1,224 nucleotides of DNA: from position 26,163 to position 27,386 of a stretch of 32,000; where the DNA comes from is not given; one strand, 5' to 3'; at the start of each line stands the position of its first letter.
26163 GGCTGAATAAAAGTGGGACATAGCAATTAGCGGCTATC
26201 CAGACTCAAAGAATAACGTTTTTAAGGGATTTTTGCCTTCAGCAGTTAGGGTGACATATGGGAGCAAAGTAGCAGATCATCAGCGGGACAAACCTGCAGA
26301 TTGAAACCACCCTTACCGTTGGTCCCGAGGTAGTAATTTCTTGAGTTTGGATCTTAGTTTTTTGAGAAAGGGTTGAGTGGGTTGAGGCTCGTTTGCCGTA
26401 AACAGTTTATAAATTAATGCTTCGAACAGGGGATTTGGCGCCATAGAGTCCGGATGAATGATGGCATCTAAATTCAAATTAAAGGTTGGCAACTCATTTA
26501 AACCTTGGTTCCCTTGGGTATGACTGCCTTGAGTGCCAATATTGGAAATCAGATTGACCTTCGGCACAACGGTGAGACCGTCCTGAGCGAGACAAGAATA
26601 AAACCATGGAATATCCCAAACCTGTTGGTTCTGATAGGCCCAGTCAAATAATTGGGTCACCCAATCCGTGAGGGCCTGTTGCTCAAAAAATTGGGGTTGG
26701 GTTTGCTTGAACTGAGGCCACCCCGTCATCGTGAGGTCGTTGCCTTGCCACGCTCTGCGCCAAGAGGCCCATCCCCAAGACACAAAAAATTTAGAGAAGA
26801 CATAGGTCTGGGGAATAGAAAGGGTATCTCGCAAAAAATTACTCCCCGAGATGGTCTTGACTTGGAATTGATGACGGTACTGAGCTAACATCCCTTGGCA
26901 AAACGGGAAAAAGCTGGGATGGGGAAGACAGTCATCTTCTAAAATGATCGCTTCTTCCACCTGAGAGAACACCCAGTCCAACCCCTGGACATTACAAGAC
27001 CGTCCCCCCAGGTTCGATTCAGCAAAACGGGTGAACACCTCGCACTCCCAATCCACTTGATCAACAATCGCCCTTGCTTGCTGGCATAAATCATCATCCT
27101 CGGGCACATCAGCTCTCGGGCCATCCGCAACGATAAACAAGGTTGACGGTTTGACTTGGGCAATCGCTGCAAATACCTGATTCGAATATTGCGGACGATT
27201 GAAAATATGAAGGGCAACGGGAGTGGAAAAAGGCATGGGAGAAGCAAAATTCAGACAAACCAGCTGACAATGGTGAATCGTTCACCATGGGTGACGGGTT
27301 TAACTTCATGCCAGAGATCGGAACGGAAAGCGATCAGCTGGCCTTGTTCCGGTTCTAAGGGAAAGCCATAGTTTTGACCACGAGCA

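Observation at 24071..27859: Two unrelated Fe(II)/2OG oxygenases plus a GT-A glycosyltransferase; P4H-GT adjacency hints at hydroxylation-dependent glycosylation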

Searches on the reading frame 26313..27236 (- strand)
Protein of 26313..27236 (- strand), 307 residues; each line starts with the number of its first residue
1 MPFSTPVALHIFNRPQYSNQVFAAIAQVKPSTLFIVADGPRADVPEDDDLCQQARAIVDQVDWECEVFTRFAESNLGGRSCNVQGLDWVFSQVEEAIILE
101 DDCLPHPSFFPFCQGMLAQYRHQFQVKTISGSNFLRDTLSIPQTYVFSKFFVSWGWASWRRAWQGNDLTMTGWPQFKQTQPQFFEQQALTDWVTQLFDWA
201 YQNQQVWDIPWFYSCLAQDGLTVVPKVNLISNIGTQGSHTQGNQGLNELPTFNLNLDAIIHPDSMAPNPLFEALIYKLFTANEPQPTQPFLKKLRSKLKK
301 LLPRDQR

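Call 5: search_protein_families(library=pfam, proteins=[window:26313-27236:-], max_evalue=0.01)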
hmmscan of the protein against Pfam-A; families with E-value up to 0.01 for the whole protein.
window:26313-27236:- (307 aa): 0 families

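Call 6: search_protein_families(library=ncbifam, proteins=[window:26313-27236:-], max_evalue=0.01)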
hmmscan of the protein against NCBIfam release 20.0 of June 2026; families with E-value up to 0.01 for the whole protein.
window:26313-27236:- (307 aa): 0 families

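Call 7: find_homologous_proteins(query=window:26313-27236:-)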
Query window:26313-27236:- (307 aa): 7893 proteins with E <= 0.001 among 8000 candidates; the best 120 are listed.
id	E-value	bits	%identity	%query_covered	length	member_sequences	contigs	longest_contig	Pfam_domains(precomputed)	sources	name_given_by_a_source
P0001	5.4e-202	688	95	100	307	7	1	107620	-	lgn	-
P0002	3.1e-182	623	85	100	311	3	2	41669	-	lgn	-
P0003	1.9e-181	620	86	100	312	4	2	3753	-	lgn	-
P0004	2.0e-176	604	84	100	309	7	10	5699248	-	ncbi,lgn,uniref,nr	ncbi:hypothetical protein [Acaryochloris sp. 'Moss Beach']|uniref:hypothetical protein n=2 Tax=Acary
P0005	3.9e-165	566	80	93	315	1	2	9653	-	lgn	-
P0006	2.4e-142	492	68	98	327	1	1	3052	-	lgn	-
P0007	3.1e-139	481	65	100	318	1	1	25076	-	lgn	-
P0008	2.2e-135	469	64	98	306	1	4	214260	-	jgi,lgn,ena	-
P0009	6.1e-113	395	55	98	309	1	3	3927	-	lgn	-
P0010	7.9e-94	332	49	98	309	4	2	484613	-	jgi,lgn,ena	-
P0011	2.6e-92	327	51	90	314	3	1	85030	-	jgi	jgi:hypothetical protein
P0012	1.4e-91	325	46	97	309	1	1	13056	-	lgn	-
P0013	2.1e-91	324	50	90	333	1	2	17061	-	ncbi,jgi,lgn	jgi:hypothetical protein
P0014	3.3e-91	324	45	99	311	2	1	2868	-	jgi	jgi:hypothetical protein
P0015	3.9e-91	323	45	100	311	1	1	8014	-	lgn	-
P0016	5.9e-91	323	48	98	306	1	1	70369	-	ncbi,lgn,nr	ncbi:MAG: glycosyltransferase family 2 protein [Deltaproteobacteria bacterium]|nr:glycosyltransferas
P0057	1.5e-85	305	43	99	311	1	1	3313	PF03071.22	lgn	-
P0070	1.5e-84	302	44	98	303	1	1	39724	-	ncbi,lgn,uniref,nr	ncbi:glycosyltransferase [Calothrix rhizosoleniae]|uniref:glycosyltransferase n=1 Tax=Calothrix rhiz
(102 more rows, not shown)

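Call 9: find_encoding_contigs(protein=P0004, flank=10000, max_places=3)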
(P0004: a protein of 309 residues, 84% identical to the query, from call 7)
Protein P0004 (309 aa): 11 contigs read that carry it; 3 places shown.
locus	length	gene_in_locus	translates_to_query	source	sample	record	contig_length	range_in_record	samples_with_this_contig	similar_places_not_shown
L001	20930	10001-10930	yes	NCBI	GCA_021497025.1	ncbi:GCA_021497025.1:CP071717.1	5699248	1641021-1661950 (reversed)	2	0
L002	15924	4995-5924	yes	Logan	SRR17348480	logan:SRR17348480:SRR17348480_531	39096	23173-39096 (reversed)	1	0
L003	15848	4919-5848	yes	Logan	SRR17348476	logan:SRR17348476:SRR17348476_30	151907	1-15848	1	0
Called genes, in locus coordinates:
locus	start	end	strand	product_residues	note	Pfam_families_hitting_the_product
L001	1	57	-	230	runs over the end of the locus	PF01872:RibD_C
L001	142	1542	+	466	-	PF01553:Acyltransferase (weak)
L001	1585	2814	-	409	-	PF12323:HTH_OrfB_IS605, PF01385:OrfB_IS605, PF07282:Cas12f1-like_TNB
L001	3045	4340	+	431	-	PF00483:NTP_transferase, PF24894:Hexapep_GlmU, PF25247:LbH_GLGC, PF25084:LbH_EIF2B (faint), PF25087:GMPPB_C (faint)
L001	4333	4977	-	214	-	PF02390:Methyltransf_4, PF13847:Methyltransf_31, PF13649:Methyltransf_25 (weak)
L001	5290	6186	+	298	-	PF03747:ADP_ribosyl_GH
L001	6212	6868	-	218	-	-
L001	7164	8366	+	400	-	PF01546:Peptidase_M20, PF07687:M20_dimer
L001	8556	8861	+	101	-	PF05402:PqqD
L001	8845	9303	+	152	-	PF13471:Transglut_core3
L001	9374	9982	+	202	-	PF13640:2OG-FeII_Oxy_3, PF13661:2OG-FeII_Oxy_4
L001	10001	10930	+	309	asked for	-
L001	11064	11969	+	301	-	PF27840:ScmC (weak), PF07475:Hpr_kinase_C (weak)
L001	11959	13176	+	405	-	PF13621:Cupin_8 (faint), PF08007:JmjC_2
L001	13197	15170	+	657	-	PF13522:GATase_6, PF13537:GATase_7, PF12481:DUF3700 (faint), PF00733:Asn_synthase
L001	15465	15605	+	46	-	-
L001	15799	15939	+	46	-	-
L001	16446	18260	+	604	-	PF00005:ABC_tran, PF13304:AAA_21 (faint)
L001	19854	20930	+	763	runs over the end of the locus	PF02706:Wzz (weak), PF01656:CbiA, PF10609:ParA, PF13614:AAA_31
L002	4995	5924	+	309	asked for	-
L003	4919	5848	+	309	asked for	-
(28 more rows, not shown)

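Call 10: find_encoding_contigs(protein=P0008, flank=10000, max_places=2)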
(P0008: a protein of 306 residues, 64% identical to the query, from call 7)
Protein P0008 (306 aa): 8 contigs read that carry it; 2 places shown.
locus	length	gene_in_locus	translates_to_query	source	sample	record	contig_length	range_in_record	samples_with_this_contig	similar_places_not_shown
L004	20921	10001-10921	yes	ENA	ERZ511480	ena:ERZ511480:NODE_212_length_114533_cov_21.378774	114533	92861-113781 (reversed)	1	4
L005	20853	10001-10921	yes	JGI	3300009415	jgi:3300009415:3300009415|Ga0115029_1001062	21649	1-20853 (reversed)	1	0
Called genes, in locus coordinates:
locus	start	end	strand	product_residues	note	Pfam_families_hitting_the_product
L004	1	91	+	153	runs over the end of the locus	PF07963:N_methyl, PF16734:Pilin_GH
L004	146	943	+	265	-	-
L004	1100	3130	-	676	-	PF05157:MshEN, PF00437:T2SSE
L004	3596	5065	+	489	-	PF01523:PmbA_TldD_1st (faint), PF19289:PmbA_TldD_3rd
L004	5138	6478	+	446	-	PF01523:PmbA_TldD_1st (faint), PF19290:PmbA_TldD_2nd, PF19289:PmbA_TldD_3rd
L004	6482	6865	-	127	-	PF02077:SURF4 (weak), PF07291:MauE (weak), PF07681:DoxX, PF02077:SURF4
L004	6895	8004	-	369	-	PF08240:ADH_N, PF00107:ADH_zinc_N, PF13602:ADH_zinc_N_2 (weak)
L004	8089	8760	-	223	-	PF04391:DUF533, PF05099:TerB (weak), PF06967:Mo-nitro_C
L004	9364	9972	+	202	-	PF13640:2OG-FeII_Oxy_3, PF13661:2OG-FeII_Oxy_4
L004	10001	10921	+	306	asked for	-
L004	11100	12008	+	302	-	PF27840:ScmC (weak), PF07475:Hpr_kinase_C (weak)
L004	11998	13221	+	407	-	PF13621:Cupin_8 (faint), PF08007:JmjC_2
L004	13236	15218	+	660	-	PF13522:GATase_6, PF13537:GATase_7, PF00733:Asn_synthase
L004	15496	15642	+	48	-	-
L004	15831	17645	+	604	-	PF00005:ABC_tran, PF13304:AAA_21 (faint)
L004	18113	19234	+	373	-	PF13439:Glyco_transf_4, PF00534:Glycos_transf_1, PF13692:Glyco_trans_1_4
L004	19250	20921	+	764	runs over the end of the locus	PF01656:CbiA, PF10609:ParA, PF13614:AAA_31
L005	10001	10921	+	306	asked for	-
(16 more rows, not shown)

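Call 11: find_encoding_contigs(protein=P0010, flank=10000, max_places=1)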
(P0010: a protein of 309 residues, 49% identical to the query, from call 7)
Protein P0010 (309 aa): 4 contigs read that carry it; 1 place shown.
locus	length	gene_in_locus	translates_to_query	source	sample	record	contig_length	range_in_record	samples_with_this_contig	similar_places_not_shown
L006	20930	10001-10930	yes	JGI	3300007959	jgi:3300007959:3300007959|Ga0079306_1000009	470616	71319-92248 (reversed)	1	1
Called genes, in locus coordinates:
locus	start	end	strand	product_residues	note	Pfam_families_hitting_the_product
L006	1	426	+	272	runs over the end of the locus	PF01177:Asp_Glu_race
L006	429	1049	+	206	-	PF10646:Germane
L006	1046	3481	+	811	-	PF02574:S-methyl_trans, PF00809:Pterin_bind, PF02607:B12-binding_2, PF02310:B12-binding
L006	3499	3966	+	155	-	-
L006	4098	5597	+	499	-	PF00672:HAMP, PF00512:HisKA, PF02518:HATPase_c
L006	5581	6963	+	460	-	PF00072:Response_reg, PF00158:Sigma54_activat, PF14532:Sigma54_activ_2, PF07724:AAA_2 (weak), PF07728:AAA_5 (weak), PF25601:AAA_lid_14, PF02954:HTH_8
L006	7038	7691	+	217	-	PF12802:MarR_2 (weak), PF13412:HTH_24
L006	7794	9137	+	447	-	PF01943:Polysacc_synt, PF13440:Polysacc_synt_3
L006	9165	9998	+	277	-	PF05050:Methyltransf_21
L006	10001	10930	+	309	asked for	-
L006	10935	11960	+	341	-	-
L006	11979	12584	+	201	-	PF13489:Methyltransf_23, PF02353:CMAS (weak), PF13649:Methyltransf_25, PF13847:Methyltransf_31, PF08241:Methyltransf_11, PF08242:Methyltransf_12 (weak)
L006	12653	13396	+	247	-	PF13489:Methyltransf_23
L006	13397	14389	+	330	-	PF01370:Epimerase, PF04321:RmlD_sub_bind (weak), PF16363:GDP_Man_Dehyd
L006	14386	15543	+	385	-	PF13439:Glyco_transf_4, PF13579:Glyco_trans_4_4, PF00534:Glycos_transf_1, PF13692:Glyco_trans_1_4, PF20706:GT4-conflict (weak), PF13524:Glyco_trans_1_2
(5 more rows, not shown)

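Call 12: find_encoding_contigs(protein=P0007, flank=10000, max_places=1)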
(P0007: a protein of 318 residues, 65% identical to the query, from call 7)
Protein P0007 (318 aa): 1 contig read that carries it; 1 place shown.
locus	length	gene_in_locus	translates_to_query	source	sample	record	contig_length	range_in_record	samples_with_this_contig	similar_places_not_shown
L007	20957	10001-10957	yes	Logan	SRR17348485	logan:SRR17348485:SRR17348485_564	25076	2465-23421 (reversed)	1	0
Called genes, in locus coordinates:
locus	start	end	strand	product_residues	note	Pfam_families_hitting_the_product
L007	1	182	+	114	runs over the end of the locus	PF16734:Pilin_GH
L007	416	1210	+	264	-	-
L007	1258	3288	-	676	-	PF05157:MshEN (weak), PF00437:T2SSE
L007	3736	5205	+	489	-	PF01523:PmbA_TldD_1st (weak), PF19289:PmbA_TldD_3rd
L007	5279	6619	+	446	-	PF19290:PmbA_TldD_2nd, PF19289:PmbA_TldD_3rd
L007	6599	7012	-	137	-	PF02077:SURF4 (weak), PF07291:MauE, PF07681:DoxX, PF02077:SURF4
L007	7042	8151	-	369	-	PF08240:ADH_N, PF00107:ADH_zinc_N, PF13602:ADH_zinc_N_2 (weak)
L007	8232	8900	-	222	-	PF04391:DUF533, PF05099:TerB (weak), PF06967:Mo-nitro_C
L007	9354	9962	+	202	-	PF13640:2OG-FeII_Oxy_3, PF13661:2OG-FeII_Oxy_4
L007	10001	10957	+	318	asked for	-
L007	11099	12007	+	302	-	PF27840:ScmC (faint), PF07475:Hpr_kinase_C (weak)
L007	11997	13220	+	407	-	PF13621:Cupin_8 (faint), PF08007:JmjC_2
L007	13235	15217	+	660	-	PF13522:GATase_6, PF13537:GATase_7, PF00733:Asn_synthase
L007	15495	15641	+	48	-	-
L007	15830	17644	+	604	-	PF00005:ABC_tran, PF13304:AAA_21 (faint)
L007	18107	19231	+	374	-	PF13439:Glyco_transf_4, PF00534:Glycos_transf_1, PF13692:Glyco_trans_1_4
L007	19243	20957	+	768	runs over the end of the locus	PF01656:CbiA, PF10609:ParA, PF13614:AAA_31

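Call 13: find_encoding_contigs(protein=P0016, flank=10000, max_places=1)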
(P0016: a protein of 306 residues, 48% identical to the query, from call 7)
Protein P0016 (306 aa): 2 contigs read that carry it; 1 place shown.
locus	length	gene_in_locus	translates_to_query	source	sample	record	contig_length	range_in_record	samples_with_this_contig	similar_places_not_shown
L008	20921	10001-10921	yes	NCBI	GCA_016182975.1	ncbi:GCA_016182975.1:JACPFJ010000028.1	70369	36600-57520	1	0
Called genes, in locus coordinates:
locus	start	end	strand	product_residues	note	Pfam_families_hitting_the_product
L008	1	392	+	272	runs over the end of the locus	PF01177:Asp_Glu_race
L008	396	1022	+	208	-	PF10646:Germane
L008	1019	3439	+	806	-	PF02574:S-methyl_trans, PF00809:Pterin_bind, PF02607:B12-binding_2, PF02310:B12-binding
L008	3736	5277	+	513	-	PF21563:Mcp40H-20_sensor (faint), PF00672:HAMP, PF00512:HisKA, PF02518:HATPase_c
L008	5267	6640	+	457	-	PF00072:Response_reg, PF00158:Sigma54_activat, PF14532:Sigma54_activ_2, PF07724:AAA_2 (weak), PF07728:AAA_5 (weak), PF25601:AAA_lid_14, PF02954:HTH_8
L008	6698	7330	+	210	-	PF12802:MarR_2 (weak), PF01047:MarR (faint), PF13412:HTH_24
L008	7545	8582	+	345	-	PF01370:Epimerase, PF04321:RmlD_sub_bind (weak), PF16363:GDP_Man_Dehyd (weak)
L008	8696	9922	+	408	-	PF01943:Polysacc_synt, PF13440:Polysacc_synt_3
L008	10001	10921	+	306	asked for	-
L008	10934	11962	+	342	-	-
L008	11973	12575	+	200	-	PF13489:Methyltransf_23, PF05175:MTS (faint), PF02353:CMAS (weak), PF13649:Methyltransf_25, PF13847:Methyltransf_31 (weak), PF08241:Methyltransf_11, PF08242:Methyltransf_12 (weak)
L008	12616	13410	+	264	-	PF13489:Methyltransf_23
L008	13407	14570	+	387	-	PF13439:Glyco_transf_4, PF13579:Glyco_trans_4_4, PF20706:GT4-conflict (faint), PF00534:Glycos_transf_1, PF13692:Glyco_trans_1_4, PF13524:Glyco_trans_1_2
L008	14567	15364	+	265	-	PF00535:Glycos_transf_2, PF10111:Glyco_tranf_2_2 (faint), PF13641:Glyco_tranf_2_3, PF13632:Glyco_trans_2_3 (weak)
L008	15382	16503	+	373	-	PF13439:Glyco_transf_4, PF20706:GT4-conflict, PF00534:Glycos_transf_1, PF13692:Glyco_trans_1_4, PF13524:Glyco_trans_1_2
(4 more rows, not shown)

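Call 39: search_protein_families(library=pfam, alignment_id=A3, max_evalue=1)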
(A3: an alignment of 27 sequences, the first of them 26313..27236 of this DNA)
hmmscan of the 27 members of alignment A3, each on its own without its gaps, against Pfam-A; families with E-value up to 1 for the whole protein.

A. member 1, window:26313-27236:- (307 aa): 1 family
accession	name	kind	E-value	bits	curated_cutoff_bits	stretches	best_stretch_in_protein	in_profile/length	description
PF13641.12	Glyco_tranf_2_3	-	0.019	15.4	27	1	15-117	14-111/230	Glycosyltransferase like family 2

B. families by the number of members that match (of 27 scanned): 7 families
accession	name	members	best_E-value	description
PF03071.21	GNT-I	14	6e-06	GNT-I family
PF13641.12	Glyco_tranf_2_3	5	0.0066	Glycosyltransferase like family 2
PF00535.33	Glycos_transf_2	2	0.00056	Glycosyl transferase family 2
PF02952.23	Fucose_iso_C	2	0.037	L-fucose isomerase, C-terminal domain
PF13669.12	Glyoxalase_4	2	0.066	Glyoxalase/Bleomycin resistance protein/Dioxygenase superfamily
PF00946.24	Mononeg_RNA_pol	1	0.099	Mononegavirales RNA dependent RNA polymerase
PF20757.2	M_large_dom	1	0.12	Protein M, large region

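Call 40: search_solved_structures(query=A3, max_evalue=1, show_alignments=2)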
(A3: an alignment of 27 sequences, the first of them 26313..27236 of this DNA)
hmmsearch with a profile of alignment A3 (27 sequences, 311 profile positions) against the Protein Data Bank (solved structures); distinct sequences matched with E-value up to 1: 1.
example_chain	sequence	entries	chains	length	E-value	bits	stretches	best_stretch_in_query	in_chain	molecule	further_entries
4aou_A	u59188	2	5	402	0.49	12.3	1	158-222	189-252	ISOCITRATE DEHYDROGENASE [NADP]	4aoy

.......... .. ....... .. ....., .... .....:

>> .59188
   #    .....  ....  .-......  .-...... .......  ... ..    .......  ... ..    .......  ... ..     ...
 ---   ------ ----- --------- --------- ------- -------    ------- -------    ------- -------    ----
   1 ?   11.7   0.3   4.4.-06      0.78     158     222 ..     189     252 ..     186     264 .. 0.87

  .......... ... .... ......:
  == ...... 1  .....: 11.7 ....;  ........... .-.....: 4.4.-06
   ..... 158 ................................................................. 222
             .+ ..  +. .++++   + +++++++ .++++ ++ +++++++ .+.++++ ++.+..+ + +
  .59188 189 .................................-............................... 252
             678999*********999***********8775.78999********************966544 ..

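Call 46: predict_structure(alignment_id=A3)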
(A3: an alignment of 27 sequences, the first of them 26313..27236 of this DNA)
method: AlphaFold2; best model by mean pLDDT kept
length: 307 residues; sequences in the alignment: 27
mean_pLDDT: 88.0   pTM: 0.86
mean pLDDT of the five models: 88.0, 87.8, 87.1, 81.2, 72.4
residues with pLDDT >= 90: 204; 70-90: 64; 50-70: 34; < 50: 5
segments of 3 or more residues with pLDDT < 50: none
pLDDT, mean of each block of 10 residues (from residue 1): 90 93 97 97 92 95 97 91 96 98 96 97 96 89 93 87 93 92 84 89 86 91 96 71 71 94 93 82 51 64 58
secondary structure, 60 per line:
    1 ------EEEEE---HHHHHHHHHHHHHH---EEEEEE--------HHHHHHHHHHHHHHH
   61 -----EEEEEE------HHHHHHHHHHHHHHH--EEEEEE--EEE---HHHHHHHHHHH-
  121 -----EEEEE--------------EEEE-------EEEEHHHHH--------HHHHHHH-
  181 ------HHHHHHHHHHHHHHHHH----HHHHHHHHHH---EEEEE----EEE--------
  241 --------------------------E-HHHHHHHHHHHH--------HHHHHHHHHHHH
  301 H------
elements in order: E7-11 H15-28 E32-37 H46-60 E66-71 H78-92 E95-100 E103-105 H109-119 E126-130 E145-148 E156-159 H160-164 H173-179 H187-203 H208-217 E221-225 E230-232 H269-280 H289-301

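Call 51: fold_search(model_id=the predicted structure, library=pdb)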
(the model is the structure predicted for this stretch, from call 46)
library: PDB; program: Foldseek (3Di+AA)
matches with E <= 10: 1366; with E <= 0.001: 155
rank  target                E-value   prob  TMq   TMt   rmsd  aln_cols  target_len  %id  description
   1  1fo8                  3.0e-10  1.00  0.49  0.46   7.5       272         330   13  CRYSTAL STRUCTURE OF N-ACETYLGLUCOSAMINYLTRANSFERASE I (released 2001-04-25)
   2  1foa                  3.2e-10  1.00  0.50  0.45   7.3       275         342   15  CRYSTAL STRUCTURE OF N-ACETYLGLUCOSAMINYLTRANSFERASE I (released 2001-05-16)
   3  1fo9                  6.3e-10  1.00  0.49  0.46   7.3       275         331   13  CRYSTAL STRUCTURE OF N-ACETYLGLUCOSAMINYLTRANSFERASE I (released 2001-04-25)
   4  5ggi_A                2.8e-09  1.00  0.53  0.43   7.8       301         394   15  Crystal structure of human protein O-mannose beta-1,2-N-acetylglucosaminyltransferase in complex with Mn, UDP and Mann (released 2016-08-10)
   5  5ggi_B                3.5e-09  1.00  0.54  0.32   7.8       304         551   14  Crystal structure of human protein O-mannose beta-1,2-N-acetylglucosaminyltransferase in complex with Mn, UDP and Mann (released 2016-08-10)
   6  5ggf_B                2.0e-08  1.00  0.50  0.30   7.8       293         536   14  Crystal structure of human protein O-mannose beta-1,2-N-acetylglucosaminyltransferase form II (released 2016-08-10)
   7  5ggf_A                2.1e-08  1.00  0.49  0.30   8.0       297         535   14  Crystal structure of human protein O-mannose beta-1,2-N-acetylglucosaminyltransferase form II (released 2016-08-10)
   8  5vcr_A                1.8e-07  1.00  0.44  0.39  14.7       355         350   12  Alpha-1,6-mannosyl-glycoprotein 2-beta-N-acetylglucosaminyltransferase with bound uranium dioxide (released 2018-04-11)
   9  5vcs_A                3.4e-07  1.00  0.45  0.39   7.5       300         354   13  Alpha-1,6-mannosyl-glycoprotein 2-beta-N-acetylglucosaminyltransferase with Bound Acceptor (released 2018-04-11)
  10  5vcr_B                5.2e-07  1.00  0.43  0.39  14.9       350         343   13  Alpha-1,6-mannosyl-glycoprotein 2-beta-N-acetylglucosaminyltransferase with bound uranium dioxide (released 2018-04-11)
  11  5vcm_B                5.9e-07  1.00  0.45  0.40  13.3       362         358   13  Alpha-1,6-mannosyl-glycoprotein 2-beta-N-acetylglucosaminyltransferase with bound UDP and Manganese (released 2018-04-11)
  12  5vcs_B                6.3e-07  1.00  0.42  0.40  14.8       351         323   12  Alpha-1,6-mannosyl-glycoprotein 2-beta-N-acetylglucosaminyltransferase with Bound Acceptor (released 2018-04-11)
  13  5vcm_A                2.2e-06  1.00  0.40  0.36  13.5       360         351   10  Alpha-1,6-mannosyl-glycoprotein 2-beta-N-acetylglucosaminyltransferase with bound UDP and Manganese (released 2018-04-11)
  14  1h7l                  2.4e-06  1.00  0.43  0.53  10.0       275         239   11  dTDP-MAGNESIUM COMPLEX OF SPSA FROM BACILLUS SUBTILIS (released 2001-12-13)
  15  5ej1_A                4.2e-06  1.00  0.34  0.16   7.1       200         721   15  Pre-translocation state of bacterial cellulose synthase (released 2016-03-30)
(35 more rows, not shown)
